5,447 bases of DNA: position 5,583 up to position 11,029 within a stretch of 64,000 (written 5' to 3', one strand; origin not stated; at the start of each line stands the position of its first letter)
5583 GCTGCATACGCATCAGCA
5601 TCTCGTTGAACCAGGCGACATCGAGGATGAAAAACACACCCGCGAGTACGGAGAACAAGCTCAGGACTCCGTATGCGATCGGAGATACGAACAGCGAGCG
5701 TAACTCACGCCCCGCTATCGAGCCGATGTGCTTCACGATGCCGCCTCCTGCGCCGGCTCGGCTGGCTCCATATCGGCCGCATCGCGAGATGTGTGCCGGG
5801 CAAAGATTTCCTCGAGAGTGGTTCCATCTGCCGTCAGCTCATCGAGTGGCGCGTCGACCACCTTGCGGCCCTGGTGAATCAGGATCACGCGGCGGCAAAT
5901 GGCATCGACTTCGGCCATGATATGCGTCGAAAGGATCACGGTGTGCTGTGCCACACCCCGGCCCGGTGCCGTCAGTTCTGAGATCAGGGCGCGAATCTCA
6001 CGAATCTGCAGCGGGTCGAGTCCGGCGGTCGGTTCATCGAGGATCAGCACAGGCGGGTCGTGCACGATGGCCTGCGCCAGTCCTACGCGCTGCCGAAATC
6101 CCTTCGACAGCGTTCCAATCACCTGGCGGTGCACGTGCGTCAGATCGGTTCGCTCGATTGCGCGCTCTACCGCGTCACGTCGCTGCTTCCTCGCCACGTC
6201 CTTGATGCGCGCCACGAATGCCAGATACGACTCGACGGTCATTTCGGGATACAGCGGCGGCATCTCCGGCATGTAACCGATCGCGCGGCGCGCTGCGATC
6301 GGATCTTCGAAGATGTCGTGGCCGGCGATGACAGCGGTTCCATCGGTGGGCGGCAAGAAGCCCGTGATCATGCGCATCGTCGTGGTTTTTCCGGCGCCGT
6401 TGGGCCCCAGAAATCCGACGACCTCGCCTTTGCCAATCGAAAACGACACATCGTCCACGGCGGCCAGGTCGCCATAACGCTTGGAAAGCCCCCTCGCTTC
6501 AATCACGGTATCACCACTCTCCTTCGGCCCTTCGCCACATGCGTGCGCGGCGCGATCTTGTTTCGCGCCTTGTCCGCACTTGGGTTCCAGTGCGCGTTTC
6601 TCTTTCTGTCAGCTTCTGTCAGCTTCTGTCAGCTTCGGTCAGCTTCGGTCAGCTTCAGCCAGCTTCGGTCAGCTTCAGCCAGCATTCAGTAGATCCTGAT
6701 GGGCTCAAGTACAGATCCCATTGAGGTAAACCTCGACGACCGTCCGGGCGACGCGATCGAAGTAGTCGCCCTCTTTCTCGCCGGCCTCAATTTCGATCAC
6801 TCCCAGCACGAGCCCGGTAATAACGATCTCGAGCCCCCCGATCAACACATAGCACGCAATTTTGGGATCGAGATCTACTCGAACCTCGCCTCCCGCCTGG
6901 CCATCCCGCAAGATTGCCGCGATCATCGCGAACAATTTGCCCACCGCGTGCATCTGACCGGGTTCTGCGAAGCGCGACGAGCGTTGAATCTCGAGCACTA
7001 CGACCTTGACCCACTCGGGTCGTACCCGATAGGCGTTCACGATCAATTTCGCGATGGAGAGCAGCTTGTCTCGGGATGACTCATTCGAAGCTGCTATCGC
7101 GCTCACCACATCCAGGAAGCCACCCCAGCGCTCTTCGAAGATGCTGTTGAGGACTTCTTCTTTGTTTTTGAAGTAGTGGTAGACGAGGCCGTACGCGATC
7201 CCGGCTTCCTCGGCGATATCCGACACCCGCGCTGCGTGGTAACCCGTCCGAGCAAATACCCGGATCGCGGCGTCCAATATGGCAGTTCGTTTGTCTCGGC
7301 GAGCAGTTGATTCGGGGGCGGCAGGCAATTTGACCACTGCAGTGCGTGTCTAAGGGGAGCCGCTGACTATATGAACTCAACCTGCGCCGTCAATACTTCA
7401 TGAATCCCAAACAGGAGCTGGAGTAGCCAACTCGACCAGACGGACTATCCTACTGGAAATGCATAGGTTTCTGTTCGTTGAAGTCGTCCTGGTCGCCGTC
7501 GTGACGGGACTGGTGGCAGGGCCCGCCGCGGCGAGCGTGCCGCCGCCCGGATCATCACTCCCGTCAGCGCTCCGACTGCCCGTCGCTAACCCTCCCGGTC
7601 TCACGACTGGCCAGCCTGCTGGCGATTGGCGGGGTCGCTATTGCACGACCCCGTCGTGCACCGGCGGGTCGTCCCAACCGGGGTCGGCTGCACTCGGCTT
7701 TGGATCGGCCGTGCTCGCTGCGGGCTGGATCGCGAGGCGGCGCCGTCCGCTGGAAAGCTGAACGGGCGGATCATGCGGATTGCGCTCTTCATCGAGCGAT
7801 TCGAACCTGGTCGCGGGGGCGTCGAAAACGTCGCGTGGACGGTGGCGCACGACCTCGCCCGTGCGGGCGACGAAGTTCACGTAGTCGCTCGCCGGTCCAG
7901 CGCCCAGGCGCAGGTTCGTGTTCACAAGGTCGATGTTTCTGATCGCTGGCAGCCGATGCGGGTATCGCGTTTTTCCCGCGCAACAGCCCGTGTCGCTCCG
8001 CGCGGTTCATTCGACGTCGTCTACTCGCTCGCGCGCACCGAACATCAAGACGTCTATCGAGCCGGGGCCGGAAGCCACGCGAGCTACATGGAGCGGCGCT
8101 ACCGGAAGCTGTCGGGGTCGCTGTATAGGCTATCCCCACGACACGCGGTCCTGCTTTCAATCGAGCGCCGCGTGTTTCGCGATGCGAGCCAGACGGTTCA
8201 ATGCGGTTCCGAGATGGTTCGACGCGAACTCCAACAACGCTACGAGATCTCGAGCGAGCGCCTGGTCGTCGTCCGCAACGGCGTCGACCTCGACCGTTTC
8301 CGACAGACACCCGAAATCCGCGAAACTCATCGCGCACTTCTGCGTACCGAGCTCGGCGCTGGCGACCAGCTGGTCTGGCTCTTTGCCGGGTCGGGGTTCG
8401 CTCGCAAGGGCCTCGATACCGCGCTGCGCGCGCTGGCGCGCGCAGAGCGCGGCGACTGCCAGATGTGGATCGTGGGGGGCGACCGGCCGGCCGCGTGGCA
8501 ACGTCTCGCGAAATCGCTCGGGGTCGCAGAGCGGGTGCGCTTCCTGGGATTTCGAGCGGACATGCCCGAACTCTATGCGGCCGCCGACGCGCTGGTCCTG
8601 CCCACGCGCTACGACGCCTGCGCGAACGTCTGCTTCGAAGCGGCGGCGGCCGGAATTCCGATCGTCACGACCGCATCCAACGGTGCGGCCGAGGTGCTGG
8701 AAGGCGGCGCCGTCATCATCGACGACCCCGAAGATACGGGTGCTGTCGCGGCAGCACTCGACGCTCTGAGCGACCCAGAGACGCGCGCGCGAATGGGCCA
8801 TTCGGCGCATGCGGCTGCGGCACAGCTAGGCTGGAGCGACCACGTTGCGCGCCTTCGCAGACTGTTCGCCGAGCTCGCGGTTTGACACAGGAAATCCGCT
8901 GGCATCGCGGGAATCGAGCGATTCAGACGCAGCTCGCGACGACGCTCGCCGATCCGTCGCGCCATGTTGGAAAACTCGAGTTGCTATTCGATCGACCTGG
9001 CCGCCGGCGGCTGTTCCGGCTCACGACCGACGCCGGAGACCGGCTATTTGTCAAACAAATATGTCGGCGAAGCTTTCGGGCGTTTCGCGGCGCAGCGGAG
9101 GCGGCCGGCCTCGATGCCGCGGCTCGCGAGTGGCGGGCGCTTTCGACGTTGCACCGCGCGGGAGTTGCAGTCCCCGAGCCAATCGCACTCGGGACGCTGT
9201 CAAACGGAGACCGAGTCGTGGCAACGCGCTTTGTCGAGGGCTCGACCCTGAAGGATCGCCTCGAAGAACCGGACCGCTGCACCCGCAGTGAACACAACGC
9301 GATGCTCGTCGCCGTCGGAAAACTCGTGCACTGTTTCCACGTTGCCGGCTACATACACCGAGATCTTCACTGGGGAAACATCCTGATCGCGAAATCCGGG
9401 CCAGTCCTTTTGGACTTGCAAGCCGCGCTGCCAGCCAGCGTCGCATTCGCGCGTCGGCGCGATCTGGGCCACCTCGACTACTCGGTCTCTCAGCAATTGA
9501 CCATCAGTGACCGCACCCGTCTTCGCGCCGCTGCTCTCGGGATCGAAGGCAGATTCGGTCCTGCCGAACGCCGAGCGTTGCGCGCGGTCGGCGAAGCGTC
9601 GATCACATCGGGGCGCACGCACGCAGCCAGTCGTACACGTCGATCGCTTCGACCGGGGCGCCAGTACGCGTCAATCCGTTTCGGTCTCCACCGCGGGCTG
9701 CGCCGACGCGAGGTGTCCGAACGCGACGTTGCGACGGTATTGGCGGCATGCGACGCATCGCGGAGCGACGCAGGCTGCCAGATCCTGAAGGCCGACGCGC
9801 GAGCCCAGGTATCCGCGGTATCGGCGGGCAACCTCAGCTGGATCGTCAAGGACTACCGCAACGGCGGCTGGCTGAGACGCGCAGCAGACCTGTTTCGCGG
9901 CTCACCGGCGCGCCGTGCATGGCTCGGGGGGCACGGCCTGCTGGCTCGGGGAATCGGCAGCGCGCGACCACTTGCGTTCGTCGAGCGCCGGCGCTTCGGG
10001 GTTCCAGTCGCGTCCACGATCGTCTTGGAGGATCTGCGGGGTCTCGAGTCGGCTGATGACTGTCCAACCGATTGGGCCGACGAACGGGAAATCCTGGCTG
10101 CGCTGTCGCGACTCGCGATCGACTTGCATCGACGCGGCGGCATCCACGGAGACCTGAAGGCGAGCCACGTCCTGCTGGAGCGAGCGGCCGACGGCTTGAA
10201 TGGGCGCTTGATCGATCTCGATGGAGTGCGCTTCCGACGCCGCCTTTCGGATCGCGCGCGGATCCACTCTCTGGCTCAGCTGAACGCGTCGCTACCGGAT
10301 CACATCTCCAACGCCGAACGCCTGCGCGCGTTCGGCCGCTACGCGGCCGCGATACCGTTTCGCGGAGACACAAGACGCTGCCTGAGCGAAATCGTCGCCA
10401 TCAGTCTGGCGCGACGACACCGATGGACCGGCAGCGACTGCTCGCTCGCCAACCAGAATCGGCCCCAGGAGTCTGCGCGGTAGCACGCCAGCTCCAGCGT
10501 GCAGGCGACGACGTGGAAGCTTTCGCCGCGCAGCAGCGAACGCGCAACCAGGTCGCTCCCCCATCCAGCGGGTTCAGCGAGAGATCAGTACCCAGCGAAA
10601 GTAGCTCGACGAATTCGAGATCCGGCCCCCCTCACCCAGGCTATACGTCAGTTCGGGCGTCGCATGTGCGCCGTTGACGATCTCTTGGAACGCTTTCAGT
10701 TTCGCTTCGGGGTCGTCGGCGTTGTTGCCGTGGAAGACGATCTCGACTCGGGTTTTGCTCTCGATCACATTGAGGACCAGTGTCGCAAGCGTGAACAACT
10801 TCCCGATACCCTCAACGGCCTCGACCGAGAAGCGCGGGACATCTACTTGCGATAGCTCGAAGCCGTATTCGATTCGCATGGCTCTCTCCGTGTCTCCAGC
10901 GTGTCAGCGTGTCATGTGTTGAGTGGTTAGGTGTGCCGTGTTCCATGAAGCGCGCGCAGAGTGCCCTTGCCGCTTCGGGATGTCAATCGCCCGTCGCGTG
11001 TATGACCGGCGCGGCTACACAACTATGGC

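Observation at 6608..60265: Window-wide pattern: short tandem direct repeats (10-15 bp units) parked in 5' leaders and at gene starts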

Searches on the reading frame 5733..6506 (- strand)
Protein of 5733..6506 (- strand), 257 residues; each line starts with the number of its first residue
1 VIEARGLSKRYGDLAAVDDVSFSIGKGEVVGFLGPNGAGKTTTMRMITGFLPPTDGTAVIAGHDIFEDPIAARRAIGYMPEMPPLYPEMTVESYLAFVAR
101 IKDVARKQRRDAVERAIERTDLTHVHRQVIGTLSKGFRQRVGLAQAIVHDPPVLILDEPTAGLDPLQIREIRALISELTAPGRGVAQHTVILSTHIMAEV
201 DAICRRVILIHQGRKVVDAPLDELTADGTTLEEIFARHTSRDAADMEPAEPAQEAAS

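Call 6: search_protein_families(library=pfam, proteins=[window:5733-6506:-], max_evalue=0.01)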
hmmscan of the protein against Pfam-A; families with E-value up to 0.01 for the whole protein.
window:5733-6506:- (257 aa): 3 families
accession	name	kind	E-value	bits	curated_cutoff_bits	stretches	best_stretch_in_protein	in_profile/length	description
PF00005.33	ABC_tran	-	1.5e-33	116.8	25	1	18-161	2-137/137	ABC transporter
PF13304.12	AAA_21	-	4.1e-11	43.9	27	1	125-201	230-304/304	AAA domain, putative AbiEii toxin, Type IV TA system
PF00004.35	AAA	-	0.0079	17.1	21.2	0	32-49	3-20/131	ATPase family associated with various cellular activities (AAA)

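Call 33: find_homologous_proteins(query=window:5733-6506:-, max_evalue=1e-80)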
Query window:5733-6506:- (257 aa): 1152 proteins with E <= 1e-80 among 8000 candidates; the best 120 are listed.
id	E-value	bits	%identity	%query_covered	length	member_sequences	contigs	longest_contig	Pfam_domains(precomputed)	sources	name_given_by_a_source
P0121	6.5e-159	546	98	100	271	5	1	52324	PF00005.34,PF13304.13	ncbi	-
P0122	2.0e-146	505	89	100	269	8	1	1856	PF00005.34,PF13304.13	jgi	-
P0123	3.1e-146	504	92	96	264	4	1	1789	PF00005.34,PF13304.13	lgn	-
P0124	8.1e-145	499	90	100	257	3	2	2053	PF00005.34,PF13304.13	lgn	-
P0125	3.3e-144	497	88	100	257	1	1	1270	PF00005.34,PF13304.13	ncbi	-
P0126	8.1e-144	496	90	100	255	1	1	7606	PF00005.34,PF13304.13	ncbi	-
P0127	6.7e-131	454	84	97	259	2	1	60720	PF00005.34,PF13304.13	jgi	jgi:ABC-2 type transport system ATP-binding protein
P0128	1.7e-128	446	82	97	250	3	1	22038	PF00005.34,PF13304.13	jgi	jgi:ABC-2 type transport system ATP-binding protein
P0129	2.0e-127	442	82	93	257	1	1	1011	PF00005.34,PF13304.13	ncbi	-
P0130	2.7e-127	442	80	100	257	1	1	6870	PF00005.34,PF13304.13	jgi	jgi:ABC-2 type transport system ATP-binding protein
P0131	6.6e-127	441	82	95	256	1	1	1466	PF00005.34,PF13304.13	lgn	-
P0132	9.7e-127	440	79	100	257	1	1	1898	PF00005.34,PF13304.13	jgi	jgi:ABC-2 type transport system ATP-binding protein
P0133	1.0e-126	440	79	100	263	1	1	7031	PF00005.34,PF13304.13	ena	-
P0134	1.2e-126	440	80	97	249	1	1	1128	PF00005.34,PF13304.13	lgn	-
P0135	1.3e-126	440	81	97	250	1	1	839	PF00005.34,PF13304.13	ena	-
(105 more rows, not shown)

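Call 34: find_encoding_contigs(protein=P0121, flank=10000, max_places=4)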
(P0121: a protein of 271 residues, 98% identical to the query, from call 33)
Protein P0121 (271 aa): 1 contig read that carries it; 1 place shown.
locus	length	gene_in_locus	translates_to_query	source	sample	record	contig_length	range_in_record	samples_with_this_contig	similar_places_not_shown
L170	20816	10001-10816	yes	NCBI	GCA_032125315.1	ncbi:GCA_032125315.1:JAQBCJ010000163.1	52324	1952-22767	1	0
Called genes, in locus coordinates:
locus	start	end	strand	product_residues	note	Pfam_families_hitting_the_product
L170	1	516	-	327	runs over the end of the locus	PF00005:ABC_tran, PF08352:oligo_HPY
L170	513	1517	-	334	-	PF00005:ABC_tran, PF13304:AAA_21 (weak), PF08352:oligo_HPY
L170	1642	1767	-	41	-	-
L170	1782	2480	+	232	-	PF00903:Glyoxalase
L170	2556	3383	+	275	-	PF13452:FAS1_DH_region, PF22622:MFE-2_hydrat-2_N (weak), PF01575:MaoC_dehydratas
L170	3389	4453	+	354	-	PF00144:Beta-lactamase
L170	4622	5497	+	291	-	PF05157:MshEN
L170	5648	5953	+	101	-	-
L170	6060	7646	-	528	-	PF06293:Kdo, PF01636:APH (faint), PF01163:RIO1, PF00069:Pkinase (faint), PF06293:Kdo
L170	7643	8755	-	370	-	PF20706:GT4-conflict (weak), PF13439:Glyco_transf_4, PF13579:Glyco_trans_4_4 (weak), PF00534:Glycos_transf_1, PF13692:Glyco_trans_1_4, PF13524:Glyco_trans_1_2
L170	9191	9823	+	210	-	PF00440:TetR_N, PF08359:TetR_C_4 (weak)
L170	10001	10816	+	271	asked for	PF00005:ABC_tran, PF13304:AAA_21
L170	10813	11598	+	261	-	PF01061:ABC2_membrane, PF12679:ABC2_membrane_2, PF12698:ABC2_membrane_3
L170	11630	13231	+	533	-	PF23357:DUF7088 (faint), PF09822:ABC_transp_aux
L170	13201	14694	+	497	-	PF14238:DUF4340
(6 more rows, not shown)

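Call 35: find_encoding_contigs(protein=P0126, flank=10000, max_places=3)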
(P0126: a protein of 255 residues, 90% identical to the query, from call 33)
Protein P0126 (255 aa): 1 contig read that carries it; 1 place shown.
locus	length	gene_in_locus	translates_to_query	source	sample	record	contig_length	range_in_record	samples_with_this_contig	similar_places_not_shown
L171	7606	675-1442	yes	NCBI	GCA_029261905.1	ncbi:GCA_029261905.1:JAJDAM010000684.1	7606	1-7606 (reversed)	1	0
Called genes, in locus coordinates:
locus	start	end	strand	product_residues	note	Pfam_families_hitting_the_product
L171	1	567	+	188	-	?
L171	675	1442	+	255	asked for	PF00005:ABC_tran, PF13304:AAA_21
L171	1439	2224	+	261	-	PF01061:ABC2_membrane, PF12679:ABC2_membrane_2, PF12698:ABC2_membrane_3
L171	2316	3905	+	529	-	PF09822:ABC_transp_aux, PF23355:IFT52_GIFT (faint)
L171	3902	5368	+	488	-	PF14238:DUF4340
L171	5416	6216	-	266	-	PF00459:Inositol_P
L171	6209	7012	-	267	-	PF01026:TatD_DNase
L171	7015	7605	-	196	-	?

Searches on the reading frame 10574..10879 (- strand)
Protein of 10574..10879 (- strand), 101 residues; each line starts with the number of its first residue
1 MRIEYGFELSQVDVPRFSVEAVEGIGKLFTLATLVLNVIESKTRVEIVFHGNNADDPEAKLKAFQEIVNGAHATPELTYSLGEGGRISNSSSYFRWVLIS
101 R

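Call 6: search_protein_families(library=pfam, proteins=[window:10574-10879:-], max_evalue=0.01)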
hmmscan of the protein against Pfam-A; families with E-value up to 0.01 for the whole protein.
window:10574-10879:- (101 aa): 0 families
